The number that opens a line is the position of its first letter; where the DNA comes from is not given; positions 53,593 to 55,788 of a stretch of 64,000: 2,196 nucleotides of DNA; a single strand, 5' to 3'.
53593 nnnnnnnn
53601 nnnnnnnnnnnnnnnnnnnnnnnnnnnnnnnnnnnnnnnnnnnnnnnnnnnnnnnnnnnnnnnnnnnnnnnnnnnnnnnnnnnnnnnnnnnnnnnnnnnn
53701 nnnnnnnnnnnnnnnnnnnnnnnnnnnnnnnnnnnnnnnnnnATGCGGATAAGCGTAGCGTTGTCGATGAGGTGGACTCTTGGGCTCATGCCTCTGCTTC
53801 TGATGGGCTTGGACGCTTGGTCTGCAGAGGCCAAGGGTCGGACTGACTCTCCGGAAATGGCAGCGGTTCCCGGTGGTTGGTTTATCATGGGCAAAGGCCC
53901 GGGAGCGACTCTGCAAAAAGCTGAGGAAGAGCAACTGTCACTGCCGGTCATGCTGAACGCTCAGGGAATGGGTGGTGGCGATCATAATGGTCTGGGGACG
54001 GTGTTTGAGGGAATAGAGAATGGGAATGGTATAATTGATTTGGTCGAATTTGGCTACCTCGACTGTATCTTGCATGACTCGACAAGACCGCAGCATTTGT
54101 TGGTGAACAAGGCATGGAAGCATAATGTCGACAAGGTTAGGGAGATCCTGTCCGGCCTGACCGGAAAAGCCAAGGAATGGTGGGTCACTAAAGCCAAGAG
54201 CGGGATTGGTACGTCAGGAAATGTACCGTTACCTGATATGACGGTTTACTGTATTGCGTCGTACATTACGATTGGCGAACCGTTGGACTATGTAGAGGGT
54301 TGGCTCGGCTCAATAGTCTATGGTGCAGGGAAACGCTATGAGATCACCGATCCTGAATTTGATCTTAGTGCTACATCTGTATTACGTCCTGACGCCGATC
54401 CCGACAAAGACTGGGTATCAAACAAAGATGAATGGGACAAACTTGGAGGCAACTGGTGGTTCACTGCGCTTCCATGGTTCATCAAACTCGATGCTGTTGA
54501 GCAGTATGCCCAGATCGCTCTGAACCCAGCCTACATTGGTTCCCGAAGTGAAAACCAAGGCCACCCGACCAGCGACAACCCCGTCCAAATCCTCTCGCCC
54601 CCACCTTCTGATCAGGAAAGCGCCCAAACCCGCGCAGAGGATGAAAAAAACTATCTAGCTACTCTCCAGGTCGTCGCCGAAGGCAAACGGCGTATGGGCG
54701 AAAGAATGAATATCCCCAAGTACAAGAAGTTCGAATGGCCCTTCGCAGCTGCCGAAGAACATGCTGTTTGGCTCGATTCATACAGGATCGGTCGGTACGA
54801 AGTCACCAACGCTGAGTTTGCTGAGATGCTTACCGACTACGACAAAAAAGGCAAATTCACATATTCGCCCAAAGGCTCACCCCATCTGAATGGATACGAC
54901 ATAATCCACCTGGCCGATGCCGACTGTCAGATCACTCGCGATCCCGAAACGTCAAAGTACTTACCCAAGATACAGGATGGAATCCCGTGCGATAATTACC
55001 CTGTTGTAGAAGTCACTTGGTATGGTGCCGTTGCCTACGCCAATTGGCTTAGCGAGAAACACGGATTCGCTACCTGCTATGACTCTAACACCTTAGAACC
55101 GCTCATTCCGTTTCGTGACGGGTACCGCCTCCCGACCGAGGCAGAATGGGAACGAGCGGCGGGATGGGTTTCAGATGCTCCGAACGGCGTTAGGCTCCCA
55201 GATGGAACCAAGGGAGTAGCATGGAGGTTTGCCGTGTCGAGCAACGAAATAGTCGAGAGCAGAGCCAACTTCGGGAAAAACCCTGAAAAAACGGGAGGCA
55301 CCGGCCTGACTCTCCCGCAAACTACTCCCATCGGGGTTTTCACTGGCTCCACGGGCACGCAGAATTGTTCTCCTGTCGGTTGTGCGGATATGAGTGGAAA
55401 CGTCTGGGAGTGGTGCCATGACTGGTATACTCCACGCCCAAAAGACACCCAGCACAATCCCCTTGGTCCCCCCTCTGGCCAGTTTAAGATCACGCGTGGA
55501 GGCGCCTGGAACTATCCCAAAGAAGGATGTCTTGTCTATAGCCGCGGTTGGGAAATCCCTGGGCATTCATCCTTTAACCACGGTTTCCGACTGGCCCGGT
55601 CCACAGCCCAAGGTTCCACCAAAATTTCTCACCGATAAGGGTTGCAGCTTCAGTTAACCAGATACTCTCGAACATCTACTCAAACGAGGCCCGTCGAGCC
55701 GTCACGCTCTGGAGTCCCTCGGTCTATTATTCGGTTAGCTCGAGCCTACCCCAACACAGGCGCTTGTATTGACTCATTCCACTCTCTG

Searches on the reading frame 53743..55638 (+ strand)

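Call 33: search_protein_families(library=pfam, proteins=[window:53743-55638:+], max_evalue=0.0001)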
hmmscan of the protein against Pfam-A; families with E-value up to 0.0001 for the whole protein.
window:53743-55638:+ (631 aa): 1 family
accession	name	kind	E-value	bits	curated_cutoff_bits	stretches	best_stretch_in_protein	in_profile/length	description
PF03781.23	FGE-sulfatase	-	3.7e-41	141.9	23.3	1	310-619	7-255/255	Sulfatase-modifying factor enzyme 1-like domain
